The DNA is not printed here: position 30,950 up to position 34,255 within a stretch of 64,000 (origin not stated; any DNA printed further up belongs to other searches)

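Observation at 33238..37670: REP-type palindromes inserted in frame into hsdR, hsdS (twice), hsdM (twice) and the RAYT gene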

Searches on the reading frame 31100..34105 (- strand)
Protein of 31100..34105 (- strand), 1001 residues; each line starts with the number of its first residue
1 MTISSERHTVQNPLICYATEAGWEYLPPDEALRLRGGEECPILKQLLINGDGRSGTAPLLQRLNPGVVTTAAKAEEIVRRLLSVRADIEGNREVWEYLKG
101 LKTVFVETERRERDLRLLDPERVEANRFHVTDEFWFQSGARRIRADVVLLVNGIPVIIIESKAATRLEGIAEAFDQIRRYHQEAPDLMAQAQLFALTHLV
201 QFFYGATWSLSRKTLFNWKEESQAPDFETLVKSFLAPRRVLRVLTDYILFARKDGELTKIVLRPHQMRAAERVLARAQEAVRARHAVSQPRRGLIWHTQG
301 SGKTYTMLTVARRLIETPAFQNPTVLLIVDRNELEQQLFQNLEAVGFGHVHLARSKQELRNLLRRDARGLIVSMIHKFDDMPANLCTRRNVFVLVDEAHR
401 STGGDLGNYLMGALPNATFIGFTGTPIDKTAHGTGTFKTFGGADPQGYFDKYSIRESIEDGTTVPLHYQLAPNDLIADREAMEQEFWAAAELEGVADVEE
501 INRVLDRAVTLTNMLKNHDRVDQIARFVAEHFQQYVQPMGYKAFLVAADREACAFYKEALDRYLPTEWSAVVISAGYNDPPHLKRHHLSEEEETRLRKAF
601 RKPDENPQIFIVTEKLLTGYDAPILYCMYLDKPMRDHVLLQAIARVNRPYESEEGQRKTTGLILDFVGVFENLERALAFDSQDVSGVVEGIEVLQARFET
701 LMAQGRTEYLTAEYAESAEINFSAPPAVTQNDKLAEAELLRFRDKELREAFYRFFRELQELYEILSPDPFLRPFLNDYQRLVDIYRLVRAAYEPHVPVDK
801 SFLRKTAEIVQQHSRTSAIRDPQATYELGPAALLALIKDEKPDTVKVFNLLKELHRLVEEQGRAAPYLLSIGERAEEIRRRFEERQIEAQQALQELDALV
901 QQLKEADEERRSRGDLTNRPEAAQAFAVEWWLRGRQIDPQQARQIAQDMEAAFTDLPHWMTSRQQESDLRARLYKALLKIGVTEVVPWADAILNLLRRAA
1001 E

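Call 10: search_protein_families(library=pfam, proteins=[window:31100-34105:-])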
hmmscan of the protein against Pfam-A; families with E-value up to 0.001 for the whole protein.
window:31100-34105:- (1001 aa): 5 families
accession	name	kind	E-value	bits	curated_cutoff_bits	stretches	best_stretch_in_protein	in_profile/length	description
PF18766.7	SWI2_SNF2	-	5.2e-60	203.3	26.7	1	265-490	1-212/221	SWI2/SNF2 ATPase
PF04313.20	HSDR_N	-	6.3e-30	105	25.1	1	5-205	3-190/198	Type I restriction enzyme R protein N terminus (HSDR_N)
PF04851.21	ResIII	-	1.5e-22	80.7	22.5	1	260-427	2-163/164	Type III restriction enzyme, res subunit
PF22679.2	T1R_D3-like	-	1.6e-16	61.5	27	1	594-666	87-156/158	Type I restriction enzyme subunit R domain 3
PF00270.35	DEAD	-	7.1e-08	32.8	26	1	295-429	19-162/167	DEAD/DEAH box helicase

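Call 14: search_solved_structures(query=window:31100-34105:-, show_alignments=2)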
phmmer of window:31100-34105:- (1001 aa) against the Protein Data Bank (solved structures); distinct sequences matched with E-value up to 0.001: 5.
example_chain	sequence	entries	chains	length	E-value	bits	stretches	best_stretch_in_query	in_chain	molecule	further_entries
2w00_A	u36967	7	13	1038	1.4e-41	145.7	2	105-460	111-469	HSDR | Type I restriction enzyme R Protein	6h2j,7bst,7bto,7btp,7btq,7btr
4be7_B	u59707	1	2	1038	1.7e-41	145.5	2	105-460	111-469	TYPE I RESTRICTION ENZYME ECOR124II R PROTEIN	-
4beb_A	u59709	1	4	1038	2.9e-41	144.7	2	105-460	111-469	TYPE I RESTRICTION ENZYME HSDR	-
4bec_A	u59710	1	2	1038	3.1e-41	144.6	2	105-460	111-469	TYPE I RESTRICTION ENZYME HSDR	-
4xjx_A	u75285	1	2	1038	6.3e-41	143.6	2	105-460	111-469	HsdR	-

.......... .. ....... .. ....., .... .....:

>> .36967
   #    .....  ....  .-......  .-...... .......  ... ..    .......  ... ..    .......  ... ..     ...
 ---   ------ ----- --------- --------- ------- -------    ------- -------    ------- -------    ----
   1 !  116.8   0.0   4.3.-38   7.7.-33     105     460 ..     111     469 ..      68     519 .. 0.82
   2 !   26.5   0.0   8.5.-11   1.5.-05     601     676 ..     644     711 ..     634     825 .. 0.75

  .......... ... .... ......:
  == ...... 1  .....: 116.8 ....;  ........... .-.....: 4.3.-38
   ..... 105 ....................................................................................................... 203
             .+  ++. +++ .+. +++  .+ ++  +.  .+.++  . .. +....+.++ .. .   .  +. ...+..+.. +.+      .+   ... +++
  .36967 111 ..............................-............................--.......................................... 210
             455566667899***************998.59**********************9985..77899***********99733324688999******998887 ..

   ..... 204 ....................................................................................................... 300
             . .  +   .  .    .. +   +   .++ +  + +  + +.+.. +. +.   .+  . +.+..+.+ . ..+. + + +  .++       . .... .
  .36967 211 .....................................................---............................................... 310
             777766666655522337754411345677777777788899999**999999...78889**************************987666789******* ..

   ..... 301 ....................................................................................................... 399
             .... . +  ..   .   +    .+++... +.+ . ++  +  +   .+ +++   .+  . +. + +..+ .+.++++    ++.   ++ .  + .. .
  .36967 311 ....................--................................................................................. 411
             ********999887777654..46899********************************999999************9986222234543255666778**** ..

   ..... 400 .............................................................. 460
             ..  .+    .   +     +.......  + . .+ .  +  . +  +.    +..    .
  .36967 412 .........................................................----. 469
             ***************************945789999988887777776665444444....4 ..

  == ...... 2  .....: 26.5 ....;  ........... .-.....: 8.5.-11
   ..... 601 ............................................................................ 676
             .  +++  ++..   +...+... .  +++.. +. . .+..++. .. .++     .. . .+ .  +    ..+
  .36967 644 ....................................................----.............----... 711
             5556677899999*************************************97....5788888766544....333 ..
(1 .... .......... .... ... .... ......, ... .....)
